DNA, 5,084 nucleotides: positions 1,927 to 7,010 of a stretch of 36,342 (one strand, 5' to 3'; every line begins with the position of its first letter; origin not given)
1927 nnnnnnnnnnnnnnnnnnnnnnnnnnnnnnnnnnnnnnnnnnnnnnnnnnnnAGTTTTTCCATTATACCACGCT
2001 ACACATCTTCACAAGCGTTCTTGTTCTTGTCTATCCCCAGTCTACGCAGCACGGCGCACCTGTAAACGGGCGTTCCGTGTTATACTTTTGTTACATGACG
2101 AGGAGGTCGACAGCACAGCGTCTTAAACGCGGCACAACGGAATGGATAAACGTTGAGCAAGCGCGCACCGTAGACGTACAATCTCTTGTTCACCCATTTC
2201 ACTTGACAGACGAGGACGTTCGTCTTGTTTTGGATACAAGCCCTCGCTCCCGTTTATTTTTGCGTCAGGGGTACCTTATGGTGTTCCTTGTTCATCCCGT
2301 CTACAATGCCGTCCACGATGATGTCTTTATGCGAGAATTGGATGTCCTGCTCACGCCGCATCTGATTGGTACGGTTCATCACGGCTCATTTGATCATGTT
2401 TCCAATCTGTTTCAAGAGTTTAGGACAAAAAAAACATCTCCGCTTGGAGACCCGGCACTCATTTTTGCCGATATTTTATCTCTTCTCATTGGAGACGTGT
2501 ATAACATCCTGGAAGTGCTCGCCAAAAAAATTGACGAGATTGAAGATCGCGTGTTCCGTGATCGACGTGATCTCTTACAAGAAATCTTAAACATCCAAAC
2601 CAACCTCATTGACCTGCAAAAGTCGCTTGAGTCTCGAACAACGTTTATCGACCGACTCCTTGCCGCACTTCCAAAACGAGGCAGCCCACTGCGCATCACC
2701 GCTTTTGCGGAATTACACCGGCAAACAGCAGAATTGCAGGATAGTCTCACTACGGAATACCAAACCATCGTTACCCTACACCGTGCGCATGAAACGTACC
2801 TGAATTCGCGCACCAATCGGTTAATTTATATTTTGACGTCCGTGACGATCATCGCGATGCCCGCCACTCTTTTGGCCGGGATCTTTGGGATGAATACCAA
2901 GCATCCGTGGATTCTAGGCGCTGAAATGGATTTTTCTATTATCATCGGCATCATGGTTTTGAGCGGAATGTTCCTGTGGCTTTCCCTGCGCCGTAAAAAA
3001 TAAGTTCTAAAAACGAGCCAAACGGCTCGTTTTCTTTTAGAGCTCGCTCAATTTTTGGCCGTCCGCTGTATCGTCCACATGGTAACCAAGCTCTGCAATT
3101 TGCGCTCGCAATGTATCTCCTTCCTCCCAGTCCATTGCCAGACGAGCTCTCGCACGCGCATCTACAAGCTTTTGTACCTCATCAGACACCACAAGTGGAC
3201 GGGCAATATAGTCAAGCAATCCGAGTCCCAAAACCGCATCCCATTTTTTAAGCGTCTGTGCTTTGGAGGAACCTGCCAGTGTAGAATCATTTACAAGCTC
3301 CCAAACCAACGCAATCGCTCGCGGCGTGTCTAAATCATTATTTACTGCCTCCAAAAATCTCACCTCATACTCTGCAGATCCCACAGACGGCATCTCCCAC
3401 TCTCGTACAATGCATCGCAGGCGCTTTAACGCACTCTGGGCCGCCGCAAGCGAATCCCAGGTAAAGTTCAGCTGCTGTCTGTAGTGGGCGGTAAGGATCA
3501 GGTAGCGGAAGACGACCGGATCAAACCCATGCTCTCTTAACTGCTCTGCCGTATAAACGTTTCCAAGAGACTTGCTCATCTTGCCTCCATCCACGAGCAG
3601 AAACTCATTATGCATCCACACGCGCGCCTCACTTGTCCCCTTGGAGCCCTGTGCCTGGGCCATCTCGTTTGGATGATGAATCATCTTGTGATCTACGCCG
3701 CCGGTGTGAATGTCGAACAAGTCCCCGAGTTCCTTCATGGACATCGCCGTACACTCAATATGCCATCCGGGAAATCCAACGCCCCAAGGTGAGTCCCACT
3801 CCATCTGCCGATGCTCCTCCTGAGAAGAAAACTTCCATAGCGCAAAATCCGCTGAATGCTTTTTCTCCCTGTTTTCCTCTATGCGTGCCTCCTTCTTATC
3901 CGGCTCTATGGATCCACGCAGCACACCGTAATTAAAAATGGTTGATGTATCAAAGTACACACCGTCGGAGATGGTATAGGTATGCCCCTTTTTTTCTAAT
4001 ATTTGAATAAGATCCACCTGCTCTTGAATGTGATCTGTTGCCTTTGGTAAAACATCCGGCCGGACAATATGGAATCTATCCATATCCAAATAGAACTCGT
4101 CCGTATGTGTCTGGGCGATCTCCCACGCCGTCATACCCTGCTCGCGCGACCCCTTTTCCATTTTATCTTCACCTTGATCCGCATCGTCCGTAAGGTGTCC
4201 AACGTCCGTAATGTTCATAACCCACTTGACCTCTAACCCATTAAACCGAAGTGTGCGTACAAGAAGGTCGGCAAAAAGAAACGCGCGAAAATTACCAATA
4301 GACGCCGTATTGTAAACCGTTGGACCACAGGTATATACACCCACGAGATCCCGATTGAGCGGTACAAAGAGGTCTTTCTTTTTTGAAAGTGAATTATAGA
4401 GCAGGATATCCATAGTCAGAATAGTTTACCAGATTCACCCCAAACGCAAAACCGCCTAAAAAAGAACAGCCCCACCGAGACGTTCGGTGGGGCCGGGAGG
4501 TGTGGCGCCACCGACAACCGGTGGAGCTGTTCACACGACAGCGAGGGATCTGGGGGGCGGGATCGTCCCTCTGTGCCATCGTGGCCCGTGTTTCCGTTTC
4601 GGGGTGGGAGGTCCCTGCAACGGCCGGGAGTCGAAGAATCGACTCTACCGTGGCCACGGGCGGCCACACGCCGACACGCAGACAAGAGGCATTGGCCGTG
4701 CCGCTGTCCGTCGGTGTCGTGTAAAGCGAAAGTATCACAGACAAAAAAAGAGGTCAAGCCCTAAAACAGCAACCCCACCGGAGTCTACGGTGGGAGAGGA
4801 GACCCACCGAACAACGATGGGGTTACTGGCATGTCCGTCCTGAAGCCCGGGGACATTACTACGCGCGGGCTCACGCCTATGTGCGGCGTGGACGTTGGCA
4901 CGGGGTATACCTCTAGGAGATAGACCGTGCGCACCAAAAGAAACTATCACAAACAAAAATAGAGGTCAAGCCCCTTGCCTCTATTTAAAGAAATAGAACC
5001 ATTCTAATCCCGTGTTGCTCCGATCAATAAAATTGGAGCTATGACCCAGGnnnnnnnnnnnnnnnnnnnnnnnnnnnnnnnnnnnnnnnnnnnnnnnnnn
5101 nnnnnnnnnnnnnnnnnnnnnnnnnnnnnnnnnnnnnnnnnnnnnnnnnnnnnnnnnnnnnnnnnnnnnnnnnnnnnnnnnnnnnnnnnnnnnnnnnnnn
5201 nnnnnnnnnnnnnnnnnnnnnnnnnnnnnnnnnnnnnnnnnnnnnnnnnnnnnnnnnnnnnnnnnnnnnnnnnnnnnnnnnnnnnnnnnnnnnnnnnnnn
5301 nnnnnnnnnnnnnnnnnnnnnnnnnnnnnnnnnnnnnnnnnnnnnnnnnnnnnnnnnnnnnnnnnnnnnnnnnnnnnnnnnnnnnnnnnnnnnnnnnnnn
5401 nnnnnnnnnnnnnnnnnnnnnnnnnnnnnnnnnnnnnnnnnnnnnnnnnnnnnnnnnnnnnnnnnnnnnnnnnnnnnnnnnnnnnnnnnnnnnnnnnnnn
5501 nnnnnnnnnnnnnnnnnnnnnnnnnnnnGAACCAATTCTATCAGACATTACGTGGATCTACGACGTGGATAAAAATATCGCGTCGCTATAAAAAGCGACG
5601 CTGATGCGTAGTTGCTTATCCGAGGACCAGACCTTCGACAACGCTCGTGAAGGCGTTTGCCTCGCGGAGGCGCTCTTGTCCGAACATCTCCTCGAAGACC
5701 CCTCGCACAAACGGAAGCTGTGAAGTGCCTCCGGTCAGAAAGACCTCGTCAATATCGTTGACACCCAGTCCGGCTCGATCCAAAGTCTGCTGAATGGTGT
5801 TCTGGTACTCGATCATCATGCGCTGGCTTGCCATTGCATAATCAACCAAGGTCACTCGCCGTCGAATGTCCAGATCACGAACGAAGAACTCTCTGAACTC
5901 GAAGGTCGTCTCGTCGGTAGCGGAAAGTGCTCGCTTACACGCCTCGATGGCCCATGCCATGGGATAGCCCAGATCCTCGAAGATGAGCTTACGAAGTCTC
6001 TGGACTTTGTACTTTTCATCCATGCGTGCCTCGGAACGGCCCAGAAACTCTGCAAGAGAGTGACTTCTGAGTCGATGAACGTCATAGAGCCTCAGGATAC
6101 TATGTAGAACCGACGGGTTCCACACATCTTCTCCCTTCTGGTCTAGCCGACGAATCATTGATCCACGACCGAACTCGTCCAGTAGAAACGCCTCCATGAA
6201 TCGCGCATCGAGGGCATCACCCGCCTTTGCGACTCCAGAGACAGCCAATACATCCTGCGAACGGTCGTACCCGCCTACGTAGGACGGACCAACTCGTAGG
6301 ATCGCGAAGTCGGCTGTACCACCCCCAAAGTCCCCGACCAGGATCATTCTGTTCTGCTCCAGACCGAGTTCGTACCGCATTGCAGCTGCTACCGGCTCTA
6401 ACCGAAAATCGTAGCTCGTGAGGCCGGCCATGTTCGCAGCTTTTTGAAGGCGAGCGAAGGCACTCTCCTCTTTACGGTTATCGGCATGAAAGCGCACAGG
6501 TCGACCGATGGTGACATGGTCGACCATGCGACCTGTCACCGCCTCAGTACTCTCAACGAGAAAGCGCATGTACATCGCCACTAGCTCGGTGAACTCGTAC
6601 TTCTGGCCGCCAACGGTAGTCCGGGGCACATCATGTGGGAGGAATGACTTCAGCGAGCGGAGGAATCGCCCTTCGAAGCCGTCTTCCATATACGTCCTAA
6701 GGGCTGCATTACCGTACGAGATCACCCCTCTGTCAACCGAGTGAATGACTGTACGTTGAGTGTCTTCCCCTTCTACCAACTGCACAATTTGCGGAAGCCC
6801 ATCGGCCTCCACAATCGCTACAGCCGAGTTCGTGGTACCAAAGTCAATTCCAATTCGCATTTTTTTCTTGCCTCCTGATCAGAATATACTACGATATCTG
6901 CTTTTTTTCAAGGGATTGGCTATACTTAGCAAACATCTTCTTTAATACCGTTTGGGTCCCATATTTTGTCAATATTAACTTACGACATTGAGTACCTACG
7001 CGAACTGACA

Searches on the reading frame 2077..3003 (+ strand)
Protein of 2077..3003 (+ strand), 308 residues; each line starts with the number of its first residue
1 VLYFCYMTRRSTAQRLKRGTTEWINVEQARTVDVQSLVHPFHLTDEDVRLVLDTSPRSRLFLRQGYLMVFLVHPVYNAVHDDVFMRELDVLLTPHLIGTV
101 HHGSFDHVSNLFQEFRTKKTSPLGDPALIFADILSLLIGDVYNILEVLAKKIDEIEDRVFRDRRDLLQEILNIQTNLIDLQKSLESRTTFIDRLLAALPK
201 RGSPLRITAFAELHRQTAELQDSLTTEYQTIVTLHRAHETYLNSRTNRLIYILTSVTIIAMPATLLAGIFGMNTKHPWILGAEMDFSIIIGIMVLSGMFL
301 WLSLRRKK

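Call 117: search_protein_families(library=pfam, proteins=[window:2077-3003:+], max_evalue=0.001)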
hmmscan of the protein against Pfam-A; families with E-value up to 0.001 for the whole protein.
window:2077-3003:+ (308 aa): 1 family
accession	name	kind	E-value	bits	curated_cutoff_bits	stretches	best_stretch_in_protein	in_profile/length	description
PF01544.23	CorA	-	3.5e-43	148.4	27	1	22-306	5-292/292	CorA-like Mg2+ transporter protein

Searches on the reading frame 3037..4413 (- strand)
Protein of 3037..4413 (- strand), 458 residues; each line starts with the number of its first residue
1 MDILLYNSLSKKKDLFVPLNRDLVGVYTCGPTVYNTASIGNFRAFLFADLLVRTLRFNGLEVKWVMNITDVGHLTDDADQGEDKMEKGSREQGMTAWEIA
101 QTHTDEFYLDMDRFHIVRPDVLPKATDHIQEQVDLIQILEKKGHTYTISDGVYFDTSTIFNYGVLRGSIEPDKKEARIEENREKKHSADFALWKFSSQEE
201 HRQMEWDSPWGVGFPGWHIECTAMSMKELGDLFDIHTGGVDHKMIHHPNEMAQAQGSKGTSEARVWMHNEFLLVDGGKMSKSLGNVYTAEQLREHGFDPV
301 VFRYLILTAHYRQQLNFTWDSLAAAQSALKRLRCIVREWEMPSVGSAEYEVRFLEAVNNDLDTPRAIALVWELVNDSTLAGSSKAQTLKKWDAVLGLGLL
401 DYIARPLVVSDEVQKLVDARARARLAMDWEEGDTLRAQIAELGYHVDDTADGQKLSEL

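Call 117: search_protein_families(library=pfam, proteins=[window:3037-4413:-], max_evalue=0.001)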
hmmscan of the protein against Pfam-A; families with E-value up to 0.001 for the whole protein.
window:3037-4413:- (458 aa): 5 families
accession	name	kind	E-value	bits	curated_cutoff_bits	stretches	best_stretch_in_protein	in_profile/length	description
PF01406.26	tRNA-synt_1e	-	4.9e-86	289.3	27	1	16-326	2-300/301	tRNA synthetases class I (C) catalytic domain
PF09334.17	tRNA-synt_1g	-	1.1e-09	38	20.1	1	259-323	308-372/391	tRNA synthetases class I (M)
PF23493.1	CysS_C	-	1.6e-06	28.6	23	1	410-453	5-48/51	Cysteinyl-tRNA ligase anticodon binding domain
PF01921.24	tRNA-synt_1f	-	4.9e-05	22.8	27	0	270-333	273-336/360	tRNA synthetases class I (K)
PF09190.17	DALR_2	-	0.00019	22.4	22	0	352-397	1-55/57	DALR domain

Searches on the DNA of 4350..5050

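Call 86: search_rna_families(source=window, start=4350, end=5050, threshold=evalue, max_evalue=1)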
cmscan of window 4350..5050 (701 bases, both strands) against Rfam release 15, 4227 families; matches with E-value up to 1: 3.
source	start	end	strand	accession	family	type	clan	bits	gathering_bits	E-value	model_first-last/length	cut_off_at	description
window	4548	4713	+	RF02872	SrbA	Gene; sRNA;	-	21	69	0.0033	1-235/235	no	sRNA regulator of biofilms A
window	4736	4830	-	RF00519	suhB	Gene; sRNA;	CL00108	16.8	41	0.84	1-77/77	no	Makes More Granules Regulator RNA (mmgR)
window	4469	4494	-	RF00030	RNase_MRP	Gene; ribozyme;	CL00002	11.5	50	0.49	1-266/266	no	RNase MRP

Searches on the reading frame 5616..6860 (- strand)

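Call 117: search_protein_families(library=pfam, proteins=[window:5616-6860:-], max_evalue=0.001)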
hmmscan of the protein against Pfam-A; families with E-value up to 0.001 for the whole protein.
window:5616-6860:- (414 aa): 2 families
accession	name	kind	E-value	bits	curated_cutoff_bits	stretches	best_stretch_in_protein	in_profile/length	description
PF00012.26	HSP70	-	3.7e-28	98.5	20.6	2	81-234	101-242/599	Hsp70 protein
PF06723.19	MreB_Mbl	-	0.00013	21.4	27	0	138-191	112-165/327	MreB/Mbl protein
